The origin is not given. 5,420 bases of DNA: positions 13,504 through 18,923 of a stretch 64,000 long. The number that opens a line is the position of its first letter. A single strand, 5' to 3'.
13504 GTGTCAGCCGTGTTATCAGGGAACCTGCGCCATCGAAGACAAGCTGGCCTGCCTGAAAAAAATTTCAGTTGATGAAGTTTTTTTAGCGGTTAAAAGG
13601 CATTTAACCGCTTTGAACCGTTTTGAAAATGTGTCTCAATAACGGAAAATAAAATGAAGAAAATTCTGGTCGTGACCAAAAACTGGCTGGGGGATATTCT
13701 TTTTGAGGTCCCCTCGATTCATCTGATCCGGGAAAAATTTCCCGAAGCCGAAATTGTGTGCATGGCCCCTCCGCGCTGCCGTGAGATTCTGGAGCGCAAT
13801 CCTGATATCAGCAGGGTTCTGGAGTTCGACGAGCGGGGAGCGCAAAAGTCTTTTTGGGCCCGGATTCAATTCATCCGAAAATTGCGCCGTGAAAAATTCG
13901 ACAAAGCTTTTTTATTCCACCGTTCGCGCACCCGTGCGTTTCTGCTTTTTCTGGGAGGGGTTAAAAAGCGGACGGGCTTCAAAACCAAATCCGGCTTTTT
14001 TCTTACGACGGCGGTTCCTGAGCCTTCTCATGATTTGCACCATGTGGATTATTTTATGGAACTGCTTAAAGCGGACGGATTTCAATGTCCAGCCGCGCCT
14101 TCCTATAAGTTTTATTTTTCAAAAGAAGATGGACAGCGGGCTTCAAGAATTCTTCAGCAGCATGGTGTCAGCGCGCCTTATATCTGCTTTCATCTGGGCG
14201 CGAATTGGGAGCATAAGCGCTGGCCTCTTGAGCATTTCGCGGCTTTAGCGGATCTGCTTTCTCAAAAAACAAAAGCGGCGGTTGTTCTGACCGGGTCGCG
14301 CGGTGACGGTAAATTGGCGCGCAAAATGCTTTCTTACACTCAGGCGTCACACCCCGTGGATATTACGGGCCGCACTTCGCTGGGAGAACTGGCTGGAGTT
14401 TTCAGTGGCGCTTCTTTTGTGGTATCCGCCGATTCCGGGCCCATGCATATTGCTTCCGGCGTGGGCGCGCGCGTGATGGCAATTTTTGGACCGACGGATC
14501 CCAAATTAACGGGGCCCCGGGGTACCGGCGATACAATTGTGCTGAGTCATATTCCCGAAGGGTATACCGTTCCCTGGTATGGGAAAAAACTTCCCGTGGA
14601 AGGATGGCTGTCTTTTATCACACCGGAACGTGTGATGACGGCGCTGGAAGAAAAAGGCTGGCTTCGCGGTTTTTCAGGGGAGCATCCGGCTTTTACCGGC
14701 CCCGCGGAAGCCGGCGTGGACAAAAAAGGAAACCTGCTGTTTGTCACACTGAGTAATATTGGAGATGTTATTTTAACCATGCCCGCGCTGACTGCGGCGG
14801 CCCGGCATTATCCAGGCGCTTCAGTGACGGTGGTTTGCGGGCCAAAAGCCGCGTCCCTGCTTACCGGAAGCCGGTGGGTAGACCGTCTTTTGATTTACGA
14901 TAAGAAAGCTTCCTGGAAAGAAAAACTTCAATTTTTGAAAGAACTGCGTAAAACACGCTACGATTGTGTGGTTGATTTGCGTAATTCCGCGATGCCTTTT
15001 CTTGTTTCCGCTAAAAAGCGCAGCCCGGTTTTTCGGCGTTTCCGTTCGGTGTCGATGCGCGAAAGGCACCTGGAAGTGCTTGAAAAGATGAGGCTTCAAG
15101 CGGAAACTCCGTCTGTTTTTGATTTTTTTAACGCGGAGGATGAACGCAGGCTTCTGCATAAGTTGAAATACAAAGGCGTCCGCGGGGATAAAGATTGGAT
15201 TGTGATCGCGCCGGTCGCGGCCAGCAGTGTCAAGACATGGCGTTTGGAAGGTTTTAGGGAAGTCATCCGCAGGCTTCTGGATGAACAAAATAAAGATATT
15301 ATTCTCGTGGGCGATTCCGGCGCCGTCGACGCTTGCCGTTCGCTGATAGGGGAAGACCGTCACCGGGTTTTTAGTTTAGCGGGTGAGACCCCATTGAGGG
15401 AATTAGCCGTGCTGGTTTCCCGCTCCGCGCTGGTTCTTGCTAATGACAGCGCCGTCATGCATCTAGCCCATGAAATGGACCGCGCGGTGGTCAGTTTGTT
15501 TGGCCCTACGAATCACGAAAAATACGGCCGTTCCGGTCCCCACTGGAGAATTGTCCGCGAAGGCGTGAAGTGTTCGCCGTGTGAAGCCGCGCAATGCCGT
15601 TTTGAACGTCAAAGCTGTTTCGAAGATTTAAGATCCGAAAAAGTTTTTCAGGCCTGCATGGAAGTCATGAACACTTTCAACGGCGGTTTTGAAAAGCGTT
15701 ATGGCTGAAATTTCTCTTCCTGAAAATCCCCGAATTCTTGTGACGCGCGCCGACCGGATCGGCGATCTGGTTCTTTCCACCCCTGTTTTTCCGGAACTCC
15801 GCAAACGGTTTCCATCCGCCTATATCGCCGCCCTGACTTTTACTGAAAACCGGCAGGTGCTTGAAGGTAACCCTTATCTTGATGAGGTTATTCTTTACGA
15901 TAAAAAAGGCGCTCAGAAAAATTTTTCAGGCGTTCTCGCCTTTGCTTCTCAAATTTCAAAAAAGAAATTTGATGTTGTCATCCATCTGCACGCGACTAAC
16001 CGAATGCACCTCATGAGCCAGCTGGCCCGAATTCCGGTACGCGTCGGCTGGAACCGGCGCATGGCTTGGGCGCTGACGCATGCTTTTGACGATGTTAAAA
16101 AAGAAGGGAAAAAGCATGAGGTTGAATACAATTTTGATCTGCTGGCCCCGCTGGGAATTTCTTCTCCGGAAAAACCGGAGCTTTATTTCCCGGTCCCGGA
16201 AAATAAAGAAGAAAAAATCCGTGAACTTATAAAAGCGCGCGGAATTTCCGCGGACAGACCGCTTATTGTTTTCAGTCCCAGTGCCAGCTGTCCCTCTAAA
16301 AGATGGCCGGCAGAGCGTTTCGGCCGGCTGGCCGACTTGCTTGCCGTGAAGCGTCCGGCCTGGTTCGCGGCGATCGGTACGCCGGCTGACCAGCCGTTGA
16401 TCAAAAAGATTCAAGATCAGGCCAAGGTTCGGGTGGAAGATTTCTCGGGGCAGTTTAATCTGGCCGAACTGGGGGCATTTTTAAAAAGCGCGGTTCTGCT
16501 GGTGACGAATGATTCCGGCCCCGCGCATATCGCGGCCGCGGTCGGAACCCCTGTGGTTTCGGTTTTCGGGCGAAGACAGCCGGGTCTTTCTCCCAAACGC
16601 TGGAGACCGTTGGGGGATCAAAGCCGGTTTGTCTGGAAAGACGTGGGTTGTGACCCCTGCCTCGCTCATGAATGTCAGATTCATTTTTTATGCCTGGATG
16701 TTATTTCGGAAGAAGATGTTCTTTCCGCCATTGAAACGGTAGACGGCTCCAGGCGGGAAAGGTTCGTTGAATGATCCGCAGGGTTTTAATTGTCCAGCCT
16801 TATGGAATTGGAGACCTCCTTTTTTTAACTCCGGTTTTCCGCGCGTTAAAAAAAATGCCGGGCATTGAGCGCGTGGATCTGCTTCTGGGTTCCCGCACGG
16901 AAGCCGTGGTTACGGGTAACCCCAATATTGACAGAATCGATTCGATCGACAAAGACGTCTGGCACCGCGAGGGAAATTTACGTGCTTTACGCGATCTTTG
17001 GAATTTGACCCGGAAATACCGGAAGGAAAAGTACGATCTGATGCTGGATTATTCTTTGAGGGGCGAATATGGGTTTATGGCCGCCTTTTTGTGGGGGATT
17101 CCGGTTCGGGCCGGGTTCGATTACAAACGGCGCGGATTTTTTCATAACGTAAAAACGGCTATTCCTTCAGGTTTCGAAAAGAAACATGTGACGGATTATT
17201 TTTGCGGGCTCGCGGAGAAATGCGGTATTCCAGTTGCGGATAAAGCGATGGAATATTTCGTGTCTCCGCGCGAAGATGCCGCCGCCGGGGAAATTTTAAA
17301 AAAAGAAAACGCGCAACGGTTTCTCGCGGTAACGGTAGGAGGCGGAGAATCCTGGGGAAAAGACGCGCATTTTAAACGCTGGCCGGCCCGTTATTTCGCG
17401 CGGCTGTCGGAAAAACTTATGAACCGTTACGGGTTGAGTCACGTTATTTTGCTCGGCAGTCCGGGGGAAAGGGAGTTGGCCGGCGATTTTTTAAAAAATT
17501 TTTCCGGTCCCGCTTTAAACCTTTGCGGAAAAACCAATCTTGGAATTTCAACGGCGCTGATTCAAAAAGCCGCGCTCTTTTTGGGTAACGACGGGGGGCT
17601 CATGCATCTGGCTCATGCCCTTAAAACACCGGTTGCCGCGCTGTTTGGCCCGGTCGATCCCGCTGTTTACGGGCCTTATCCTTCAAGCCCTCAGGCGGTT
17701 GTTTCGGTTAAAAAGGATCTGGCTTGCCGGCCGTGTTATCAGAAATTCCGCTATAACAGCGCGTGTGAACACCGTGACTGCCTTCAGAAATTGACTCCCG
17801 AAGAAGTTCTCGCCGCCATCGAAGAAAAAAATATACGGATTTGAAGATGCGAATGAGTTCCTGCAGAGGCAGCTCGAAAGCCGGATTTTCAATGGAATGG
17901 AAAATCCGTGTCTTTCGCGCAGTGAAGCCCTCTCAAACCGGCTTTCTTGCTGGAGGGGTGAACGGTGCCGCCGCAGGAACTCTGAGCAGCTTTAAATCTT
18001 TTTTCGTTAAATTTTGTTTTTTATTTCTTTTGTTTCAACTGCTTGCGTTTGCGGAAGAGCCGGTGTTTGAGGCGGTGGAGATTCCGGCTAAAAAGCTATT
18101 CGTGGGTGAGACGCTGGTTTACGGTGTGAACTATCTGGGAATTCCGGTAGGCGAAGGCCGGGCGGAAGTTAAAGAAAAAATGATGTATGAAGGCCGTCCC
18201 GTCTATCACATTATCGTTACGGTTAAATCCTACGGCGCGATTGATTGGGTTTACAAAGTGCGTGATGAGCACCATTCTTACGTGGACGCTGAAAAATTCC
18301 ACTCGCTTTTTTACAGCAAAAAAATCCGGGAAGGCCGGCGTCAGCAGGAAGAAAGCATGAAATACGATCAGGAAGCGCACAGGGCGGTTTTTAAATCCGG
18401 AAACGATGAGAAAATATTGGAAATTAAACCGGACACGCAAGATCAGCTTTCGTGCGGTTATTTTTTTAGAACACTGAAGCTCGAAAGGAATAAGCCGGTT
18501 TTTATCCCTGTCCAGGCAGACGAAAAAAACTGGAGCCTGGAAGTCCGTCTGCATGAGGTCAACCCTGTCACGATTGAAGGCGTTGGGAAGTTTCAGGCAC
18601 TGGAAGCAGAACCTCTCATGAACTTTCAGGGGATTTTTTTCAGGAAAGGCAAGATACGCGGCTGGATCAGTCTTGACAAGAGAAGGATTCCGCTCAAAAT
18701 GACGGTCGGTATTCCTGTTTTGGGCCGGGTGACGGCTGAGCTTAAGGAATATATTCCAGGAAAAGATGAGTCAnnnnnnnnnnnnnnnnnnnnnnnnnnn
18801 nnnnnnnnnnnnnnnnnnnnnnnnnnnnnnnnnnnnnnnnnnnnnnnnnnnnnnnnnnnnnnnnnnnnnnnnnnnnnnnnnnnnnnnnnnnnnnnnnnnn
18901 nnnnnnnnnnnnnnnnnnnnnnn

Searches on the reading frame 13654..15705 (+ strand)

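Call 23: search_protein_families(library=pfam, proteins=[window:13654-15705:+], max_evalue=0.0001)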
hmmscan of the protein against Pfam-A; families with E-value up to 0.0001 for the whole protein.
window:13654-15705:+ (684 aa): 1 family
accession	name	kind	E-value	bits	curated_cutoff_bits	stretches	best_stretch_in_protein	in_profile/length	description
PF01075.23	Glyco_transf_9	-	7.6e-70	235.5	22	2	71-302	2-233/247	Glycosyltransferase family 9 (heptosyltransferase)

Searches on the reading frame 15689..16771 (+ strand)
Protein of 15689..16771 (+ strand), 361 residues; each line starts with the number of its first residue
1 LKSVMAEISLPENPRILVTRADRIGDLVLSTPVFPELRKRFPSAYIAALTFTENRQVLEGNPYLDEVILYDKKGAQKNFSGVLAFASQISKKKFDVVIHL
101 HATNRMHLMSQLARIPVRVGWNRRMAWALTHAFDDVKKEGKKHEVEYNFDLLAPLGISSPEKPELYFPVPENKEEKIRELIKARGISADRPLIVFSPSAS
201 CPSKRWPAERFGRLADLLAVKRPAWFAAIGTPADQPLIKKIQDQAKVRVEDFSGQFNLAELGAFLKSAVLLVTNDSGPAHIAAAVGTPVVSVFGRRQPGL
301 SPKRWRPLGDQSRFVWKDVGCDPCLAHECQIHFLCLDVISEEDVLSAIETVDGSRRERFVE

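Call 23: search_protein_families(library=pfam, proteins=[window:15689-16771:+], max_evalue=0.0001)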
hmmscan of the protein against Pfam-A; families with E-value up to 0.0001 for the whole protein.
window:15689-16771:+ (361 aa): 1 family
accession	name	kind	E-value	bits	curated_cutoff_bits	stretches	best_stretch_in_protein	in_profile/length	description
PF01075.23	Glyco_transf_9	-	1.6e-39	136.2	22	1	83-330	2-242/247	Glycosyltransferase family 9 (heptosyltransferase)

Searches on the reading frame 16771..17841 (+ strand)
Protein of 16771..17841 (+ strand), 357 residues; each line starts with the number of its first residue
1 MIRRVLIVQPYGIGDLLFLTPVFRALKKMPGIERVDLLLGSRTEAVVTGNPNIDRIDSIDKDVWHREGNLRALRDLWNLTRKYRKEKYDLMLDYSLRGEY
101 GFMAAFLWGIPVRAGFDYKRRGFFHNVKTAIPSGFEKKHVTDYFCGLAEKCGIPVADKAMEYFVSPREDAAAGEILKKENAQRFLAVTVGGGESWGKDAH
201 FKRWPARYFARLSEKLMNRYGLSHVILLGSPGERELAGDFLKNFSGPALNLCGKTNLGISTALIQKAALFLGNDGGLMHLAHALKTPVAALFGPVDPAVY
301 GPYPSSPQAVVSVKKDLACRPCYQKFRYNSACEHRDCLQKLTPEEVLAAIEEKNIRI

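Call 23: search_protein_families(library=pfam, proteins=[window:16771-17841:+], max_evalue=0.0001)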
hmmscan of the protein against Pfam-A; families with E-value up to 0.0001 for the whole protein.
window:16771-17841:+ (357 aa): 1 family
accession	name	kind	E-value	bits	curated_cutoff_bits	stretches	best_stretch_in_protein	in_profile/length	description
PF01075.23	Glyco_transf_9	-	5.7e-35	121.3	22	1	77-324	2-238/247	Glycosyltransferase family 9 (heptosyltransferase)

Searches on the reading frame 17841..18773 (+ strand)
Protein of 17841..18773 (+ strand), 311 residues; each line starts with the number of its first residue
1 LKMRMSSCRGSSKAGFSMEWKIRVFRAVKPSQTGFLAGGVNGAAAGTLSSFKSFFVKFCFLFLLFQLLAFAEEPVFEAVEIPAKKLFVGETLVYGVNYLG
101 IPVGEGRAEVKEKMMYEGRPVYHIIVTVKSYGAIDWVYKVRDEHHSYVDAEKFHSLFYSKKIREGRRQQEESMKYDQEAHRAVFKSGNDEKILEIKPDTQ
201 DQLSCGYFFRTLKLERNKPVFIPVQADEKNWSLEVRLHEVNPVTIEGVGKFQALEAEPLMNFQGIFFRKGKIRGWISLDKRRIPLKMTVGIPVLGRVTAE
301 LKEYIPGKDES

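Call 23: search_protein_families(library=pfam, proteins=[window:17841-18773:+], max_evalue=0.0001)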
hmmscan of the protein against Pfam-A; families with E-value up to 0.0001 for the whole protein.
window:17841-18773:+ (311 aa): 1 family
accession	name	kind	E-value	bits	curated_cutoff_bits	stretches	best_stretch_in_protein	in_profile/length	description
PF11306.15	DUF3108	-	7.5e-34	117.8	26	1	94-302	2-209/209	Protein of unknown function (DUF3108)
